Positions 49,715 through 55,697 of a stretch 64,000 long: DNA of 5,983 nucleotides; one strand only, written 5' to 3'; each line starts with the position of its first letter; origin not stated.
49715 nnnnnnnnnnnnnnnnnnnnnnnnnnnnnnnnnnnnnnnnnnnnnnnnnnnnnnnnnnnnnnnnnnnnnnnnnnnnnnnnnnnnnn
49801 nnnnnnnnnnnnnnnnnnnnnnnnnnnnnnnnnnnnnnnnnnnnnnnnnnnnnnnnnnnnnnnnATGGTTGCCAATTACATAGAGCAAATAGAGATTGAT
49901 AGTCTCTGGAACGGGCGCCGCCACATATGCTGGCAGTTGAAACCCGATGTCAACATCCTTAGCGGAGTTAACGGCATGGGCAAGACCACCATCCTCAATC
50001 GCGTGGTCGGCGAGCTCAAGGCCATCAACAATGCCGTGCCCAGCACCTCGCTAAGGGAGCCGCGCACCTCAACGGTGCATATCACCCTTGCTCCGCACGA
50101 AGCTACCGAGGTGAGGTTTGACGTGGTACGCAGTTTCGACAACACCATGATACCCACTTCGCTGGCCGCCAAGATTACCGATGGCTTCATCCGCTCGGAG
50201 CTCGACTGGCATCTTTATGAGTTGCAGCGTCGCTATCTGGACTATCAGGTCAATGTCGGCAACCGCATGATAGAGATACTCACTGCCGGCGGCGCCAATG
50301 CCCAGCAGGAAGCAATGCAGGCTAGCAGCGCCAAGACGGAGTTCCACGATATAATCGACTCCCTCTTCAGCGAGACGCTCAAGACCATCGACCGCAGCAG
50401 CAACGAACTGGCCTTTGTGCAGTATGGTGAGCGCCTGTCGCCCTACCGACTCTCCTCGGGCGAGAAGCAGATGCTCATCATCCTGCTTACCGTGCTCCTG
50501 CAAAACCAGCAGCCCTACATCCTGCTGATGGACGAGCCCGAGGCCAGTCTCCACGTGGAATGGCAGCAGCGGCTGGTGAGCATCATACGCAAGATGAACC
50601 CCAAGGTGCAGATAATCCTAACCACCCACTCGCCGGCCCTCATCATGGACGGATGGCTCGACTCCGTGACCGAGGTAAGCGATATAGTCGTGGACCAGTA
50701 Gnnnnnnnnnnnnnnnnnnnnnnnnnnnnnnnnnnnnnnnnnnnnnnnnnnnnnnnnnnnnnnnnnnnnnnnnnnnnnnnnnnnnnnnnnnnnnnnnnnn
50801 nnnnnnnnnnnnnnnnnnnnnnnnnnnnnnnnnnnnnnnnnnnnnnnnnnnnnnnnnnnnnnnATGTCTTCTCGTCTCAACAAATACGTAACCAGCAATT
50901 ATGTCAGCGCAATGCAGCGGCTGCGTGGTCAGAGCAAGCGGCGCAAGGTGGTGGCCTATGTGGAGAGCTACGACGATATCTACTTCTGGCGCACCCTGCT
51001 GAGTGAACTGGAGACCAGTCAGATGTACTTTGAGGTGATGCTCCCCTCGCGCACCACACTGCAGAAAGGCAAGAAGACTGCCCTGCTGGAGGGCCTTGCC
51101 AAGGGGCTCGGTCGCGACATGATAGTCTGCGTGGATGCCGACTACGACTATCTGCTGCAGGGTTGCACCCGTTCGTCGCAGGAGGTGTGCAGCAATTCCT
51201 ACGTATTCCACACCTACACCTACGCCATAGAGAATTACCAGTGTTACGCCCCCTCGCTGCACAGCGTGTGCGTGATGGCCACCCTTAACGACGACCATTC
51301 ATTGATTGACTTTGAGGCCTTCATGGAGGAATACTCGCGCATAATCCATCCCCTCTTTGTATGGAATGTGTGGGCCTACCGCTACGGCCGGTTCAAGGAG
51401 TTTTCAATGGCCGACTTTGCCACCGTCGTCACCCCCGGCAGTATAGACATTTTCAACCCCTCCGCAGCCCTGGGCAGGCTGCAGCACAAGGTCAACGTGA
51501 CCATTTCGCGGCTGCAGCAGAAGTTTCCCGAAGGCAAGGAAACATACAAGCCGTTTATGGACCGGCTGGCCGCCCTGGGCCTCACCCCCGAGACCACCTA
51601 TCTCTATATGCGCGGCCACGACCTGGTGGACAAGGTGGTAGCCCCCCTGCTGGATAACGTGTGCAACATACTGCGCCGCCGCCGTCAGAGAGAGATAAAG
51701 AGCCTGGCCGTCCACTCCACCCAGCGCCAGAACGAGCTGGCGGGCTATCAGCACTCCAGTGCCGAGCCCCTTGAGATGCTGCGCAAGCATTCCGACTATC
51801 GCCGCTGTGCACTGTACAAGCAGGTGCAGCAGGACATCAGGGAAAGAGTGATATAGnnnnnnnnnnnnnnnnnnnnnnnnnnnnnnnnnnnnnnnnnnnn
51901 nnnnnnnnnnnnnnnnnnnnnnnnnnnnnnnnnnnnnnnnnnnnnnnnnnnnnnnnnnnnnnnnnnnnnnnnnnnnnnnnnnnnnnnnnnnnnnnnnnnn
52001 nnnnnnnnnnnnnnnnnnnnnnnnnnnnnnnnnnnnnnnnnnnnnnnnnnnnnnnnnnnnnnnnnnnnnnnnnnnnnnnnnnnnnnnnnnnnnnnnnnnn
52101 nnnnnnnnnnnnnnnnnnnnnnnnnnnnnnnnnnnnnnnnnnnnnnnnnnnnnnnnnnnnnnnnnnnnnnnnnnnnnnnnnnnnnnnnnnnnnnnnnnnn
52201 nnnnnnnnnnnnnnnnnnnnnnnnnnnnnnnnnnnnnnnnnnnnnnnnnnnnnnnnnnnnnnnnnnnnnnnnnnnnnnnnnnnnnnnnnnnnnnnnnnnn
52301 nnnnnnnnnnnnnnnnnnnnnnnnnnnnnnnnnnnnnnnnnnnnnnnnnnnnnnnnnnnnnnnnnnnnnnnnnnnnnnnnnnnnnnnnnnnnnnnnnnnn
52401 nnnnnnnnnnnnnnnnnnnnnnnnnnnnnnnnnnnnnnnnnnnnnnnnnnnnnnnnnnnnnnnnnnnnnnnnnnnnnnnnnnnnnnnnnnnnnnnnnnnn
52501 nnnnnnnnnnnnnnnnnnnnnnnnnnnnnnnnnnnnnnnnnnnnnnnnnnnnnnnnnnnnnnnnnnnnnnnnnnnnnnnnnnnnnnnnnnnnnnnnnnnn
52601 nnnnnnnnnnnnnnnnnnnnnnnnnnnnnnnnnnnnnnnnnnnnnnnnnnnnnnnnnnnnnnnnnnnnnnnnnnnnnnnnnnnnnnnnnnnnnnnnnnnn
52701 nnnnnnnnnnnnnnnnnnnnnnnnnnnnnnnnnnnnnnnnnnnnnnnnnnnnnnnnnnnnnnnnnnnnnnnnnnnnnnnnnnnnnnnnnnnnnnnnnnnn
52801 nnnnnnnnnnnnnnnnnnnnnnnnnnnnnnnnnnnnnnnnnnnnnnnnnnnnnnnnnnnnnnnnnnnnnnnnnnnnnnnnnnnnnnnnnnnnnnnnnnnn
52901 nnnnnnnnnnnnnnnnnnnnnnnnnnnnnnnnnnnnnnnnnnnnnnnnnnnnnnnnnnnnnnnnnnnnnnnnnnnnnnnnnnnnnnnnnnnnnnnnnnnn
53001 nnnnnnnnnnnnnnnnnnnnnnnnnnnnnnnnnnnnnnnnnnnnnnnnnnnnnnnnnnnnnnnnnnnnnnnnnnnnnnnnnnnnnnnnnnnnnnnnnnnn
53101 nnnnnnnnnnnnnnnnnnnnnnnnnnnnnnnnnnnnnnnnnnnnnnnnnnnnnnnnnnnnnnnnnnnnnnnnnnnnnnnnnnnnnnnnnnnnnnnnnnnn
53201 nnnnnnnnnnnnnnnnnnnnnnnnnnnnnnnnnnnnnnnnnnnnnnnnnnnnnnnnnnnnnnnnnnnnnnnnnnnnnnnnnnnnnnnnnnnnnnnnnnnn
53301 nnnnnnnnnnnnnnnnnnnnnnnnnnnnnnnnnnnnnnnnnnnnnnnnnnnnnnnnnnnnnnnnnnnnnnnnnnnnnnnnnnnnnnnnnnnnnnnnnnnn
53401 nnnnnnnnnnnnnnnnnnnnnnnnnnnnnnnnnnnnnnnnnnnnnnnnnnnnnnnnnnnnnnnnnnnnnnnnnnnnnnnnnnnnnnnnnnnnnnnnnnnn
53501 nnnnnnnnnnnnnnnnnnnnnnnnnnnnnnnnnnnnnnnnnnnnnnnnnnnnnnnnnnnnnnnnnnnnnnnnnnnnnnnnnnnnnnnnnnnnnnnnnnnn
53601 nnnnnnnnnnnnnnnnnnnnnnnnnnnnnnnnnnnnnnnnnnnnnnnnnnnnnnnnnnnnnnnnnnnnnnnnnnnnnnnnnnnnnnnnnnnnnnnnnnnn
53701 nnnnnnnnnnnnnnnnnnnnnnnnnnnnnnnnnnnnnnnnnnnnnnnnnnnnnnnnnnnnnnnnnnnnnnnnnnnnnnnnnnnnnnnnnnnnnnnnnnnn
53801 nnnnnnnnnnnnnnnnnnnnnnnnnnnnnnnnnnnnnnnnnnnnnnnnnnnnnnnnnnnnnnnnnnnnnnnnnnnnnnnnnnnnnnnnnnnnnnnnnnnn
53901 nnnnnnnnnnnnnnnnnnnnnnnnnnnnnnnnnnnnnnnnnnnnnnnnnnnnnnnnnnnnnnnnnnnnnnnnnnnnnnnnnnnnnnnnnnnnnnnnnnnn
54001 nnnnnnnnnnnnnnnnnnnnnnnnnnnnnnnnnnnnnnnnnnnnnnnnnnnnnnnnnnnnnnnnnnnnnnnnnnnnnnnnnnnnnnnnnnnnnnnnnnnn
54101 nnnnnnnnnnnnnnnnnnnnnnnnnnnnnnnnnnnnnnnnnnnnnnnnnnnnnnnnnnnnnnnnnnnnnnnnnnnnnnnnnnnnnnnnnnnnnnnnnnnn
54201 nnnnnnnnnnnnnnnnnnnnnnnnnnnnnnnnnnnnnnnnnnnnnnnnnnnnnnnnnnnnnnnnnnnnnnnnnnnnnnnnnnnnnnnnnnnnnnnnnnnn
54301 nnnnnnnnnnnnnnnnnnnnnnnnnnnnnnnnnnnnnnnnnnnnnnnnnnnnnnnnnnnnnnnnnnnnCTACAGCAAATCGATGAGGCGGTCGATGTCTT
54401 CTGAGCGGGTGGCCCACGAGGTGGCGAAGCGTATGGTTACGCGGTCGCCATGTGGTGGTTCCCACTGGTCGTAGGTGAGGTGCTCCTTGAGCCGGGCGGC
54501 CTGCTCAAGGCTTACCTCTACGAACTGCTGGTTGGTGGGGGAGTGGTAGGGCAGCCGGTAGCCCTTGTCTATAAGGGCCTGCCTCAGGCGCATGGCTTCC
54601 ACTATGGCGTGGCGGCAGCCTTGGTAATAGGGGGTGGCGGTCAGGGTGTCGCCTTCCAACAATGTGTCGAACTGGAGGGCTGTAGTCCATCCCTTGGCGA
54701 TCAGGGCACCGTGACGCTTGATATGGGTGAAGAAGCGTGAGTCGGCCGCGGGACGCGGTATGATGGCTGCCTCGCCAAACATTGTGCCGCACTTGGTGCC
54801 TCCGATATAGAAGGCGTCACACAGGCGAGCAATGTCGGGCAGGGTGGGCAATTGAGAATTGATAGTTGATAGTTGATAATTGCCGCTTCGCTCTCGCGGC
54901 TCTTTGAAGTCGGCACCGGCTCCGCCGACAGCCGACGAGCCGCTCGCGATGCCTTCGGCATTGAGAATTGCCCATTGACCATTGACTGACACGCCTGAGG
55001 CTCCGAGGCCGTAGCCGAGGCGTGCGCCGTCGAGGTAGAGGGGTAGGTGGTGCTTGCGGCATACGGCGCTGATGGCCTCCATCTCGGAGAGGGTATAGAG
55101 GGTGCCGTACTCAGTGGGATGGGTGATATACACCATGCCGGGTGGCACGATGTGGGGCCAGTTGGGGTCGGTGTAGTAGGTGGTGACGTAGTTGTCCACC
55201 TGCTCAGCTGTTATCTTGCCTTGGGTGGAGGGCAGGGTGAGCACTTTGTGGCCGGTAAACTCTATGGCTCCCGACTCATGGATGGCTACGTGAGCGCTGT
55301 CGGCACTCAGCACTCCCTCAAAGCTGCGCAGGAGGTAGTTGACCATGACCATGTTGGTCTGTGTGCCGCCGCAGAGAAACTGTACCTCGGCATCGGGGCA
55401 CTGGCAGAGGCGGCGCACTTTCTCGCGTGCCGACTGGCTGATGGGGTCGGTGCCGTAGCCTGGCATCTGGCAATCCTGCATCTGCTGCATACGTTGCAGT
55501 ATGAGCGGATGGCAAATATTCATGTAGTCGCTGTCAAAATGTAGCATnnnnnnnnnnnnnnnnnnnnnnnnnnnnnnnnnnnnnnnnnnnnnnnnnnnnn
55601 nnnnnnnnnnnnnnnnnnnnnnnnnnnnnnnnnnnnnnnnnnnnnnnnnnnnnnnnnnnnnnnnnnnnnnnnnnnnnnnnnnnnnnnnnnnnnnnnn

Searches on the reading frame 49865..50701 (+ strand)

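Call 66: search_protein_families(library=pfam, proteins=[window:49865-50701:+], max_evalue=0.001)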
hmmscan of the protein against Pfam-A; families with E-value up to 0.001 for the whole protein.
window:49865-50701:+ (278 aa): 8 families
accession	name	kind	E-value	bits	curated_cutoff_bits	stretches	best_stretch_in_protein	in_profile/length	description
PF13304.12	AAA_21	-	4.8e-19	70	27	1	179-260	221-303/304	AAA domain, putative AbiEii toxin, Type IV TA system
PF13175.12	AAA_15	-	3.3e-16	60.3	32.1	1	147-260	243-374/374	AAA ATPase domain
PF02463.25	SMC_N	-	3.9e-11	43.2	40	1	5-262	1-204/220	RecF/RecN/SMC N terminal domain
PF00005.33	ABC_tran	-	6.6e-08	33.7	25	1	31-226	15-136/137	ABC transporter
PF05729.18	NACHT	-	0.00017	21.9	26.7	0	29-52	2-25/167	NACHT domain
PF13401.12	AAA_22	-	0.00061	20.6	27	0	31-93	9-60/130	AAA domain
PF00004.35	AAA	-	0.00072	20.4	21.2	0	31-53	2-24/131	ATPase family associated with various cellular activities (AAA)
PF03193.22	RsgA_GTPase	-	0.00074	19.8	30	0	19-76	98-154/174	RsgA GTPase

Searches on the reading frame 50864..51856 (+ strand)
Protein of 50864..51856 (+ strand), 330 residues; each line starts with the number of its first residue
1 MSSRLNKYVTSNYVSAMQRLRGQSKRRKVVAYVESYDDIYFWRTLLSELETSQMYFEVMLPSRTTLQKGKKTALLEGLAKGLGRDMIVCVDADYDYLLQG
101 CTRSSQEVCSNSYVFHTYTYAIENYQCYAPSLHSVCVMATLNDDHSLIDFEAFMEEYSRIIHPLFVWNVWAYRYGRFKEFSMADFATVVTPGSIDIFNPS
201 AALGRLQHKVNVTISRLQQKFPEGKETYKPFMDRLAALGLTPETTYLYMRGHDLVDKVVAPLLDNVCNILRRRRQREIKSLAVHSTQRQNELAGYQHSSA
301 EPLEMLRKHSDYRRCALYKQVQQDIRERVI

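Call 67: search_protein_families(library=pfam, proteins=[window:50864-51856:+], max_evalue=0.001)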
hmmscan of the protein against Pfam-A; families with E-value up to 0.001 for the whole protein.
window:50864-51856:+ (330 aa): 1 family
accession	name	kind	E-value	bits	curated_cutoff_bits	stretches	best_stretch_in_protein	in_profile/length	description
PF14491.11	DUF4435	-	3.4e-48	164.9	27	1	27-273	1-236/238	Protein of unknown function (DUF4435)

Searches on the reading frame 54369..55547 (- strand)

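Call 67: search_protein_families(library=pfam, proteins=[window:54369-55547:-], max_evalue=0.001)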
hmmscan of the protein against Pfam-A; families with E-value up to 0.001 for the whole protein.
window:54369-55547:- (392 aa): 1 family
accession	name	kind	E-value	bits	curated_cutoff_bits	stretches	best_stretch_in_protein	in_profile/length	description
PF01212.27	Beta_elim_lyase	-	4.7e-20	72.5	27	1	30-186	27-181/288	Beta-eliminating lyase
